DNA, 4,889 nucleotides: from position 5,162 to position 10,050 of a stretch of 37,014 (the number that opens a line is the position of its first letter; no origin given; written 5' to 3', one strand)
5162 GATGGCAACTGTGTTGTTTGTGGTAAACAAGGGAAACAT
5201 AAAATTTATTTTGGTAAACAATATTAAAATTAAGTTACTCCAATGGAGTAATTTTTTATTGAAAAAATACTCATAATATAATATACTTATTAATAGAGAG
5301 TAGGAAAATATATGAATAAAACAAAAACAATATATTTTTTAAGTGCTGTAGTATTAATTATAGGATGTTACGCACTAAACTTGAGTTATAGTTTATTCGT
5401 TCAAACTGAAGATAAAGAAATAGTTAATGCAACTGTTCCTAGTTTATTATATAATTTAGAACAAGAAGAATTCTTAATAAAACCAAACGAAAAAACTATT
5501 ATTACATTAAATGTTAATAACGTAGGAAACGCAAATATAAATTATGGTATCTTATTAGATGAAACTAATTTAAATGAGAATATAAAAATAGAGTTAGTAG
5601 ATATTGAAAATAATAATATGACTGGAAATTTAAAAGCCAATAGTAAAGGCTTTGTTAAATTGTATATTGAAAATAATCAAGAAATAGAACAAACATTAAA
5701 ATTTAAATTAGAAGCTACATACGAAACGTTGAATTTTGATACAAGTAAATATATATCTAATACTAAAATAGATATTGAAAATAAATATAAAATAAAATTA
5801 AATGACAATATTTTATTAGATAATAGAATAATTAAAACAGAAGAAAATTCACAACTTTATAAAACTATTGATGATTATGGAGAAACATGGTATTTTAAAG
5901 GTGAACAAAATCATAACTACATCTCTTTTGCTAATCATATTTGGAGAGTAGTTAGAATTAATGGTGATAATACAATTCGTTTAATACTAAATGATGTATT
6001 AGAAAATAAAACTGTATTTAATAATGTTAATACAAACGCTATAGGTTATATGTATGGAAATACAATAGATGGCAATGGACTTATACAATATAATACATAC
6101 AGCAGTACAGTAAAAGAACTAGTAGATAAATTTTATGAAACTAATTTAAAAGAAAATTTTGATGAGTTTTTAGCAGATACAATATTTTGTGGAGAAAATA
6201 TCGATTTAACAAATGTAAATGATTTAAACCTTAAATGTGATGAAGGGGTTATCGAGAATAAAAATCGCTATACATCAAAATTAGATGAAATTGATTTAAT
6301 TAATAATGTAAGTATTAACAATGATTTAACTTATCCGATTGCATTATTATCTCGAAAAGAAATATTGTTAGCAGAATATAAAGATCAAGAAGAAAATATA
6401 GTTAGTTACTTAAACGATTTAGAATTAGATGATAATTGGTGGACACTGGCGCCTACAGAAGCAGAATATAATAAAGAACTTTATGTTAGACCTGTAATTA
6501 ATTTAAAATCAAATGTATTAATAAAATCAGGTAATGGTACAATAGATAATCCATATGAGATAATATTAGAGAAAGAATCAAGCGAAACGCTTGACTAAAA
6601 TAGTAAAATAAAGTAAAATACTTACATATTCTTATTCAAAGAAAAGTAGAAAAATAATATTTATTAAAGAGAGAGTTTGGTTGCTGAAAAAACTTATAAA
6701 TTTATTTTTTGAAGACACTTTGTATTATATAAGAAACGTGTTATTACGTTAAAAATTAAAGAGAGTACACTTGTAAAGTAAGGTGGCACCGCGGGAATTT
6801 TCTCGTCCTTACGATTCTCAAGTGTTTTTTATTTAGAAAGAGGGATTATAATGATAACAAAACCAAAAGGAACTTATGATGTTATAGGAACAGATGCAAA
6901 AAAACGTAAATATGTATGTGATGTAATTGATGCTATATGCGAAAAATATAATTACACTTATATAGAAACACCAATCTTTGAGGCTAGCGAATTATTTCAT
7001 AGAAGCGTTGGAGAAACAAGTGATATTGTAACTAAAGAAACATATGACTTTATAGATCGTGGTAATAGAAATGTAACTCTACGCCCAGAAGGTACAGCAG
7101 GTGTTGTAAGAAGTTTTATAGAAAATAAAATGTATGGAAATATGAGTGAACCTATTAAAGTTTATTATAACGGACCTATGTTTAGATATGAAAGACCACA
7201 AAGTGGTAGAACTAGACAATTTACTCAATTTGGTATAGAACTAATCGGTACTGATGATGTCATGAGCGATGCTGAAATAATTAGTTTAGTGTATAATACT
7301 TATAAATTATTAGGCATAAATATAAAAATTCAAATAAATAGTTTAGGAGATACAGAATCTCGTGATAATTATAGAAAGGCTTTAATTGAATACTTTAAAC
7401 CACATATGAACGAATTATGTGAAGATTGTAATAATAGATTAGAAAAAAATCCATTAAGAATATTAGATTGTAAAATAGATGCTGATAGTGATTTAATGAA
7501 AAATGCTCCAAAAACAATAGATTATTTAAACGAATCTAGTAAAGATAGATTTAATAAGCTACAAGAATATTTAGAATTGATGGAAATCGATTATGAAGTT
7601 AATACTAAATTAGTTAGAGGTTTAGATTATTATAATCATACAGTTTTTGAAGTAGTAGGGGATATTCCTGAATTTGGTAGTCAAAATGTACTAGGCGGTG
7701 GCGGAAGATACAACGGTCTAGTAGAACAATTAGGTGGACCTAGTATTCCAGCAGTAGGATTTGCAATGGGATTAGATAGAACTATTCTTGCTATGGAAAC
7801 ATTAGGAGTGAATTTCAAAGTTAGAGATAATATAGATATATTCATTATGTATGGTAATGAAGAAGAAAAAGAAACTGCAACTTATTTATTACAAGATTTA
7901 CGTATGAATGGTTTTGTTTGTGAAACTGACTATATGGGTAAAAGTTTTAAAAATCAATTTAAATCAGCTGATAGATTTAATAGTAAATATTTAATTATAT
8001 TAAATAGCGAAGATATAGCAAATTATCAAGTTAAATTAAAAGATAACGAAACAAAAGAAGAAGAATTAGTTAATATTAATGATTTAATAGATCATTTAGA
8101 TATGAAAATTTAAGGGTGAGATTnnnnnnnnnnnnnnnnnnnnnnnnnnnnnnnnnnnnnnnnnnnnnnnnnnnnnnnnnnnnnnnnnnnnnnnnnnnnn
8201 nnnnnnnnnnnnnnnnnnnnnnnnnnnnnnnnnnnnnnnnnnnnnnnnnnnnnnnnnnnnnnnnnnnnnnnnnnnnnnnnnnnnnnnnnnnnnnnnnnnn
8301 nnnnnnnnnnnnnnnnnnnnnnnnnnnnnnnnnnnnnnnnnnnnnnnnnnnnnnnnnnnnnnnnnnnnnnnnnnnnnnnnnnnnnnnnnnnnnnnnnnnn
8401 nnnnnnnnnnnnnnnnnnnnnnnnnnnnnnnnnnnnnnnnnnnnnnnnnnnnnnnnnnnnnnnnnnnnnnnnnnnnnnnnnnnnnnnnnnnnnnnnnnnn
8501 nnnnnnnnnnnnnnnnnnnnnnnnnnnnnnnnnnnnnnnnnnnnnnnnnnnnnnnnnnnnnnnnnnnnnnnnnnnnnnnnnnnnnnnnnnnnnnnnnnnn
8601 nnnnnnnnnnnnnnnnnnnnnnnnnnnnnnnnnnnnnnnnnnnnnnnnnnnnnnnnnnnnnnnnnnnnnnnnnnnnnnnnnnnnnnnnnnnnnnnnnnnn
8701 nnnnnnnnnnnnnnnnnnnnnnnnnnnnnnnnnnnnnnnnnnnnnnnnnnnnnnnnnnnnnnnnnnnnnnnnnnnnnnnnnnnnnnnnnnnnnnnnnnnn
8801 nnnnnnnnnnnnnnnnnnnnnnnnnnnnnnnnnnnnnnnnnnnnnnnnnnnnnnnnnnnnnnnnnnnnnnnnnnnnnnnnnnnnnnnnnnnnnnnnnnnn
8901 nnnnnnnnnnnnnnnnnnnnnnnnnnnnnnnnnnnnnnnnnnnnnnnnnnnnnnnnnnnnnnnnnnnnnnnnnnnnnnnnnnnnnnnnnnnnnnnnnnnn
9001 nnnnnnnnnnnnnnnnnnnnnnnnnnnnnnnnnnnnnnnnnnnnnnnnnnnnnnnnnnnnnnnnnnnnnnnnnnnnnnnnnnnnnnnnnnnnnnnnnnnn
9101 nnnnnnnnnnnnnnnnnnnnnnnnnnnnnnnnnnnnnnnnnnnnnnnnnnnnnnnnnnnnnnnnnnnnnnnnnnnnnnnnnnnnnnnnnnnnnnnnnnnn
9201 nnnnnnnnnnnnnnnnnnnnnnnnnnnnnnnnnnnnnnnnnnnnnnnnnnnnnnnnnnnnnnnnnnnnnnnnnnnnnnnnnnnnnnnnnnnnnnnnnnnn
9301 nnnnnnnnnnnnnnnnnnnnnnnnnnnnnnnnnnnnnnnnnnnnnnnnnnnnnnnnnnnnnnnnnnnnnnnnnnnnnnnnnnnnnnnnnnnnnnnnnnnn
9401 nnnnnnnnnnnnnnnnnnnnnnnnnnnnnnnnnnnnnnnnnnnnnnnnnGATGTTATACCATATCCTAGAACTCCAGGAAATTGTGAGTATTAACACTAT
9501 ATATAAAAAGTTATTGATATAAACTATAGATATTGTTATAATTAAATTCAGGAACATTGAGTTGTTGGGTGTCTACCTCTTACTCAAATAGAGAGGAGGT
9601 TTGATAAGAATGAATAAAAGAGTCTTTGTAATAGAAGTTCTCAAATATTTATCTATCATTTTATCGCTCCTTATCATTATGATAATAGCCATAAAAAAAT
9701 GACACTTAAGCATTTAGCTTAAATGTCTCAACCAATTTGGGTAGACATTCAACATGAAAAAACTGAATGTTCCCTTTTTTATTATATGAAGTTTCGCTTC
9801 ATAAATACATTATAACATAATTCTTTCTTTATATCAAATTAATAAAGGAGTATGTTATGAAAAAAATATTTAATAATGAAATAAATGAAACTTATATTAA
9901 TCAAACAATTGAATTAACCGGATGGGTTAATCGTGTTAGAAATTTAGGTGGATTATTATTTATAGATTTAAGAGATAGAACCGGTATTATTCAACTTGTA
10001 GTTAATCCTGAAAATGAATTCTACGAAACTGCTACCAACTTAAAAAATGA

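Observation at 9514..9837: Type I toxin-antitoxin-like cassette (30-aa hydrophobic ORF plus convergent antisense RNA) between asnS and aspS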

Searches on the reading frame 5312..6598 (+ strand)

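Call 8: search_protein_families(library=pfam, proteins=[window:5312-6598:+], max_evalue=0.01)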
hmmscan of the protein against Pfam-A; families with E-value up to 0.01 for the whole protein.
window:5312-6598:+ (428 aa): 1 family
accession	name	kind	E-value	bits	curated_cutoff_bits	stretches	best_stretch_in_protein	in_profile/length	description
PF06053.17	DUF929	-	0.0039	17.3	24.6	1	127-218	63-154/205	Domain of unknown function (DUF929)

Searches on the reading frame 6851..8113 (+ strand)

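Call 8: search_protein_families(library=pfam, proteins=[window:6851-8113:+], max_evalue=0.01)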
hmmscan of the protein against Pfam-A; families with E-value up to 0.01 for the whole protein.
window:6851-8113:+ (420 aa): 4 families
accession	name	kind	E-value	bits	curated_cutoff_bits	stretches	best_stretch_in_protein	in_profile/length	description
PF13393.11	tRNA-synt_His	-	2.4e-42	145.7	25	1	8-310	2-307/308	Histidyl-tRNA synthetase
PF00587.30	tRNA-synt_2b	-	2e-15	57.7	29.3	1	65-314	1-174/179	tRNA synthetase class II core domain (G, H, P, S and T)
PF03129.25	HGTP_anticodon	-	3e-10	40.6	21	1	330-416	2-91/94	Anticodon binding domain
PF00152.25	tRNA-synt_2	-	0.00028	20.5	25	0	103-315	93-292/308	tRNA synthetases class II (D, K and N)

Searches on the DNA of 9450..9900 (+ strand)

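Call 28: search_rna_families(source=window, start=9450, end=9900, threshold=evalue, max_evalue=10)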
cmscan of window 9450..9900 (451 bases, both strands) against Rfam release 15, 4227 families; matches with E-value up to 10: 8.
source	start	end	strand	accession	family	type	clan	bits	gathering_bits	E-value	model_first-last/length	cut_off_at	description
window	9603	9675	-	RF00353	snoR31_Z110_Z27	Gene; snRNA; snoRNA; CD-box;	-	22.6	45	1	1-97/97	no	Small nucleolar RNA snoR31/Z110/Z27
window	9602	9676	-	RF01186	SNORD127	Gene; snRNA; snoRNA; CD-box;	-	18.2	45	3.7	1-86/86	no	Small nucleolar RNA SNORD127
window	9618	9671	-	RF00323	snoR79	Gene; snRNA; snoRNA; CD-box;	-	15.5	80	2.9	1-65/65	no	Small nucleolar RNA R79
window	9659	9790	-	RF01295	SCARNA7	Gene; snRNA; snoRNA; scaRNA;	-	15.1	65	0.13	1-330/330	no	Small Cajal body-specific RNA 7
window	9686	9722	+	RF03061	uxuA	Gene; sRNA;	-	14.6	66.8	6.9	1-89/89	no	uxuA RNA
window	9867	9889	-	RF02108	DLEU2_4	Gene; lncRNA;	-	13.2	40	4.6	37-58/58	no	Deleted in lymphocytic leukemia 2 conserved region 4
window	9563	9589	-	RF01768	flavi_FSE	Cis-reg; frameshift_element;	-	12.9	43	2.2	1-62/62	no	ribosomal frameshift site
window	9785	9837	+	RF02350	psRNA6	Gene; sRNA;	-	11.7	60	0.54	1-333/333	no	Nitrosomonas sRNA psRNA6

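Call 61: search_dna_similar(query=window:9495-9856:+, collection=plasmids, mode=distant, max_rows=10)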
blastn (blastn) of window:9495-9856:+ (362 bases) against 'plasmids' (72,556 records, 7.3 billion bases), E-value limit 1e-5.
No match.

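Call 62: search_dna_similar(query=window:9495-9856:+, collection=phages, mode=distant, max_rows=10)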
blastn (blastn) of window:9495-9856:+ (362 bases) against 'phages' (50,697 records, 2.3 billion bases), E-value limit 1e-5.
No match.

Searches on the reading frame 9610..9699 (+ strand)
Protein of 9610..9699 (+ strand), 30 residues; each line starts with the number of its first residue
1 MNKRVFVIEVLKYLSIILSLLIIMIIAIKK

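Call 8: search_protein_families(library=pfam, proteins=[window:9610-9699:+], max_evalue=0.01)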
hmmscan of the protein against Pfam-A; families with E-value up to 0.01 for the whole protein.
seq(30 aa): 0 families

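Call 19: find_encoding_contigs(protein=window:9610-9699:+, flank=5000, max_places=10)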
Protein seq(30 aa) (30 aa): no gene with exactly this product is on record in the collection.

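Call 26: search_protein_families(library=ncbifam, proteins=[window:9610-9699:+], max_evalue=10)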
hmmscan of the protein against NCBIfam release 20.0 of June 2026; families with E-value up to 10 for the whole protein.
seq(30 aa): 0 families

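Call 27: search_protein_families(library=pfam, proteins=[window:9610-9699:+], max_evalue=10)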
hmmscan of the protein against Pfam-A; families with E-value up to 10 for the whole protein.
seq(30 aa): 0 families

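Call 56: search_protein_representatives(protein=window:9610-9699:+)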
Query: 30 residues. Proteins with E-value up to 0.001 (for the whole library): 0; up to 1e-10: 0; up to 1e-30: 0. The best 0 are listed.
